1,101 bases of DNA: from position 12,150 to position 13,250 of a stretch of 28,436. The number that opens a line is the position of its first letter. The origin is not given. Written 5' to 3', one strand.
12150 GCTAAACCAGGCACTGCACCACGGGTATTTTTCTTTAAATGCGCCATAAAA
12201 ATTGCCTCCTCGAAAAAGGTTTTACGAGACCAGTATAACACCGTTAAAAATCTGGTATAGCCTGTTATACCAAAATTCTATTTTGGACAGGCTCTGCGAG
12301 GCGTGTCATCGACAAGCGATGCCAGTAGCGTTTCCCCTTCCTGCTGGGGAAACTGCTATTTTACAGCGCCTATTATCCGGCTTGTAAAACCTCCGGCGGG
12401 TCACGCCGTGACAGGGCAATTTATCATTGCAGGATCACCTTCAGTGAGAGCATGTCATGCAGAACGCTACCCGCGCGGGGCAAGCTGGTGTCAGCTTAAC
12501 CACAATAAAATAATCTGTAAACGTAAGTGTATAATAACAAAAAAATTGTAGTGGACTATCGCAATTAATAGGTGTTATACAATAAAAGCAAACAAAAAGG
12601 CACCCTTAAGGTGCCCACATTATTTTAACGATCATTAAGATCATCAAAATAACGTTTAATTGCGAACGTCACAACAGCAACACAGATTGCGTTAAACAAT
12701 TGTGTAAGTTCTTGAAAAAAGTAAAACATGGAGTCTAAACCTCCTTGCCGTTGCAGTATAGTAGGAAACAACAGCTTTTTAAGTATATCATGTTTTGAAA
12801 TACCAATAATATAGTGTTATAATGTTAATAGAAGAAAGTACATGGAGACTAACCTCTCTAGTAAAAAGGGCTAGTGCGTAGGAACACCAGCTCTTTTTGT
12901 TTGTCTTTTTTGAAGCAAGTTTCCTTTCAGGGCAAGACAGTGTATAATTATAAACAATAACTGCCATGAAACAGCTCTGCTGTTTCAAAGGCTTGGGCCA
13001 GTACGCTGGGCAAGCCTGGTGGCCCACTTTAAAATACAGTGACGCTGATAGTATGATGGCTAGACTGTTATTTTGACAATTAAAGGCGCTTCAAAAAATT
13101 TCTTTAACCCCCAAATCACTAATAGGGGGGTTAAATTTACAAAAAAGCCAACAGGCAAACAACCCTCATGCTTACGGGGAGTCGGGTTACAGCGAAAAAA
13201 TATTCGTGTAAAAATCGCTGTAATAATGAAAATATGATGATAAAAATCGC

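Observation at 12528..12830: Unannotated Fst-like type I toxin-antitoxin locus (34-aa toxin plus convergent antisense RNA)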

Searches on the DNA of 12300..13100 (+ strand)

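Call 7: search_dna_similar(query=window:12480-12960:+, collection=plasmids, mode=near, max_rows=40)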
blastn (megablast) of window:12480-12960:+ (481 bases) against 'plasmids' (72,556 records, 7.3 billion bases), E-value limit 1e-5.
Records with a match: 65; places in all: 74; records where one place covers at least 80% of the query: 45.
Best place of each record, by identity: >=99% 3; 95-99% 47; 90-95% 13; 80-90% 2.
By first word of the organism name: Leuconostoc 52; Enterococcus 7; Weissella 4; Lactobacillus 1; Pediococcus 1.
By predicted mobility (MOB-suite, as given by PLSDB): mobilizable 61; non-mobilizable 3; conjugative 1.
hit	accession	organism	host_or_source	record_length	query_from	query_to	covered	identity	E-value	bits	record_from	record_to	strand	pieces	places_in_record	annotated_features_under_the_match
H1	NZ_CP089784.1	Leuconostoc mesenteroides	-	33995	1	481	100%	99.2%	0e+0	867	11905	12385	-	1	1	none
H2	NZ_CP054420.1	Leuconostoc carnosum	cell culture,Natural product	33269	1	481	100%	99.2%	0e+0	865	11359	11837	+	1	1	none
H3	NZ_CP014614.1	Leuconostoc mesenteroides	single cell,kimchi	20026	1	481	100%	98.8%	0e+0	856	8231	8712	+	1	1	none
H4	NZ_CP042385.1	Leuconostoc pseudomesenteroides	cell culture,kimchi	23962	1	481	100%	98.3%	0e+0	846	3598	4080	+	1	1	none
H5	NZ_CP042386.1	Leuconostoc pseudomesenteroides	cell culture,kimchi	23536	1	481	100%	98.3%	0e+0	846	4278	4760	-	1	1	none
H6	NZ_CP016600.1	Leuconostoc lactis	single cell,kimchi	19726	1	481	100%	98.3%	0e+0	846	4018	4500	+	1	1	hypothetical protein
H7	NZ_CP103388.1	Leuconostoc citreum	single cell,vegetable fermented food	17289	1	481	100%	98.3%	0e+0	845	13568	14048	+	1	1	none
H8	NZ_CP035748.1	Leuconostoc mesenteroides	cell culture,food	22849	1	481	100%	98.1%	0e+0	841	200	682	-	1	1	hypothetical protein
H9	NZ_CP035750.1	Leuconostoc mesenteroides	cell culture,food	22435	1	481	100%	98.1%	0e+0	841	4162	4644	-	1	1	hypothetical protein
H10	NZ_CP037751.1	Leuconostoc mesenteroides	cell culture,Baechu-kimchi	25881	1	481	100%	98.1%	0e+0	839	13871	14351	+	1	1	none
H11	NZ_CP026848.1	Weissella koreensis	single cell,fermented cabbage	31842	1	481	100%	97.7%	0e+0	828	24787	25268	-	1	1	none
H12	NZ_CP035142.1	Leuconostoc mesenteroides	cell culture,food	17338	1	481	100%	97.7%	0e+0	828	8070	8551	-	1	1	none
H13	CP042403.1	Weissella hellenica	cell culture,kimchi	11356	1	481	100%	97.7%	0e+0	828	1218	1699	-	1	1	none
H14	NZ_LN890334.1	Leuconostoc gasicomitatum KG16-1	-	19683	1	481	100%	97.7%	0e+0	828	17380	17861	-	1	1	none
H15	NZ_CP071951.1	Leuconostoc gelidum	single strain,kimchi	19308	1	481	100%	97.7%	0e+0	828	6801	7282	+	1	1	none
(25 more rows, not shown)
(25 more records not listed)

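Call 8: search_rna_families(source=window, start=12300, end=13100, threshold=evalue, max_evalue=10)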
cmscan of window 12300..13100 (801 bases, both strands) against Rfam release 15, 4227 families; matches with E-value up to 10: 12.
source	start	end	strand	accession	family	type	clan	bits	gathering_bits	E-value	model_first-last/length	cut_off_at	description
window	12808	12929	+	RF01492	rli28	Gene; sRNA;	-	21.2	45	3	1-186/186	no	Listeria sRNA rli28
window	12575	12651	-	RF00238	ctRNA_pND324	Gene; antisense;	-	20.2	45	3.5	1-86/86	no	ctRNA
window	12594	12662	-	RF00078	MicA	Gene; sRNA;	-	19.2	41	2.8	1-75/75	no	MicA sRNA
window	12780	12880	+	RF00477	snosnR66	Gene; snRNA; snoRNA; CD-box;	-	18.9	65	5.5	1-104/104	no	Small nucleolar RNA snR66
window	12647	12744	-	RF01796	frnS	Gene; sRNA;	-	18.4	60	1.9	1-119/119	no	Fumarate/nitrate reductase regulator sRNA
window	12739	12845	-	RF00600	SNORA79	Gene; snRNA; snoRNA; HACA-box;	-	17.5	55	3.7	1-143/143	no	Small nucleolar RNA SNORA79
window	12760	12904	+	RF02053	STnc430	Gene; sRNA;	-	17.5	47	5.5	1-162/162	no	Enterobacterial sRNA STnc430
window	12417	12637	+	RF03532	SQ2397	Cis-reg;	-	17.2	100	2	1-243/243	no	Cis-regulator of HTH transcription factor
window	12543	12655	-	RF04180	BTnc231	Gene; sRNA;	-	16.7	80.4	0.97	1-154/154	no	Bacteroides sRNA BTnc231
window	12922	12974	-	RF03765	mir-2059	Gene; miRNA;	-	16.1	90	4.5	1-68/68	no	mir-2059 microRNA precursor family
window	12479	12616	-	RF01828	SprD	Gene; sRNA;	-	15.9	100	1.1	1-142/142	no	Small pathogenicity island RNA D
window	12523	12627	+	RF00506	Thr_leader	Cis-reg; leader;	-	14.9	55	6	1-118/118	no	Threonine operon leader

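Call 10: get_annotated_region(hit=H6, flank=4000)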
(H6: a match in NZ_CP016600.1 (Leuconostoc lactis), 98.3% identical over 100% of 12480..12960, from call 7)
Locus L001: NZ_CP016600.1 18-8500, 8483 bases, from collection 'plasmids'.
description: Leuconostoc lactis strain WiKim40 plasmid pWK40-2, complete sequence
organism: Leuconostoc lactis (NCBI taxid 1246)
taxonomy: Bacteria; Bacillota; Bacilli; Lactobacillales; Lactobacillaceae; Leuconostoc; Leuconostoc lactis
host: -; source: single cell,kimchi; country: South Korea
typing (MOB-suite, as given by PLSDB): mobilizable; relaxase MOBV
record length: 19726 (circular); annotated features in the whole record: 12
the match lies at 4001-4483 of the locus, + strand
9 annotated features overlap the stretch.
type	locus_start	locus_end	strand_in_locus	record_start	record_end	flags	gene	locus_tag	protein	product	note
CDS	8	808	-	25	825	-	-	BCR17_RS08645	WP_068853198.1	AAA family ATPase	-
CDS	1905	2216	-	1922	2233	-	-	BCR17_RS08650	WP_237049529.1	hypothetical protein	-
CDS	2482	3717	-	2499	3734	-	mobV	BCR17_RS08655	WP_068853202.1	MobV family relaxase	GO:0006310 - DNA recombination [Evidence IEA]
CDS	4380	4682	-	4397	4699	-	-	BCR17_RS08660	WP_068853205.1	hypothetical protein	-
CDS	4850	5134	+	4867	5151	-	-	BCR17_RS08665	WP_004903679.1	hypothetical protein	-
CDS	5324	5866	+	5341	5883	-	-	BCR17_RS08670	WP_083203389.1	IS3 family transposase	-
CDS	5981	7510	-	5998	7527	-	-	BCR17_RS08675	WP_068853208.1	multicopper oxidase domain-containing protein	-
CDS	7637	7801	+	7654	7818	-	-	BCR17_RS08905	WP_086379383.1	hypothetical protein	-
CDS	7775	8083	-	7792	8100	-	-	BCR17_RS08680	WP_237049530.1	hypothetical protein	-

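Call 11: get_annotated_region(hit=H1, flank=4000)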
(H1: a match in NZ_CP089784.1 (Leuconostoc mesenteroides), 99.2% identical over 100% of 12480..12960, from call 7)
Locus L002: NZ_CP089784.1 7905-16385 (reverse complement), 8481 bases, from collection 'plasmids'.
description: Leuconostoc mesenteroides strain KNU-2 plasmid unnamed2, complete sequence
organism: Leuconostoc mesenteroides (NCBI taxid 1245)
taxonomy: Bacteria; Bacillota; Bacilli; Lactobacillales; Lactobacillaceae; Leuconostoc; Leuconostoc mesenteroides
host: -; source: -; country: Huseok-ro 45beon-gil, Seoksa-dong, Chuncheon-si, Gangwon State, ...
typing (MOB-suite, as given by PLSDB): mobilizable; relaxase MOBV
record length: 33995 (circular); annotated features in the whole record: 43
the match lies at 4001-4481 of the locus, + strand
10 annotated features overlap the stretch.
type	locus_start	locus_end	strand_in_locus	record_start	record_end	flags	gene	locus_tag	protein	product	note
CDS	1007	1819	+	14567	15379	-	-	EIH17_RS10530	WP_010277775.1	ParA family protein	-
CDS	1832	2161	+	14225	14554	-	-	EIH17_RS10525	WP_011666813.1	hypothetical protein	-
CDS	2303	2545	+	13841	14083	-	-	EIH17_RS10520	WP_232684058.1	transposase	GO:0006313 - DNA transposition [Evidence IEA]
CDS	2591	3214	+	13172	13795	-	-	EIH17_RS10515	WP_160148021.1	DDE-type integrase/transposase/recombinase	GO:0015074 - DNA integration [Evidence IEA]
CDS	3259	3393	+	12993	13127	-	-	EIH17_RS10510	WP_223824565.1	IS3 family transposase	GO:0015074 - DNA integration [Evidence IEA]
CDS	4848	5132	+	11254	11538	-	-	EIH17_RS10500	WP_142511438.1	hypothetical protein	-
CDS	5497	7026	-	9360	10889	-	-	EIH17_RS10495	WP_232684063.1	multicopper oxidase domain-containing protein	-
CDS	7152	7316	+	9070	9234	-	-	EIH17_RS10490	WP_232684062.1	hypothetical protein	-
CDS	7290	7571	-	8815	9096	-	-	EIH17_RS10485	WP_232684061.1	hypothetical protein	-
CDS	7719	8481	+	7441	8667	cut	-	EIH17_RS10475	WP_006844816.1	MFS transporter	GO:0055085 - transmembrane transport [Evidence IEA]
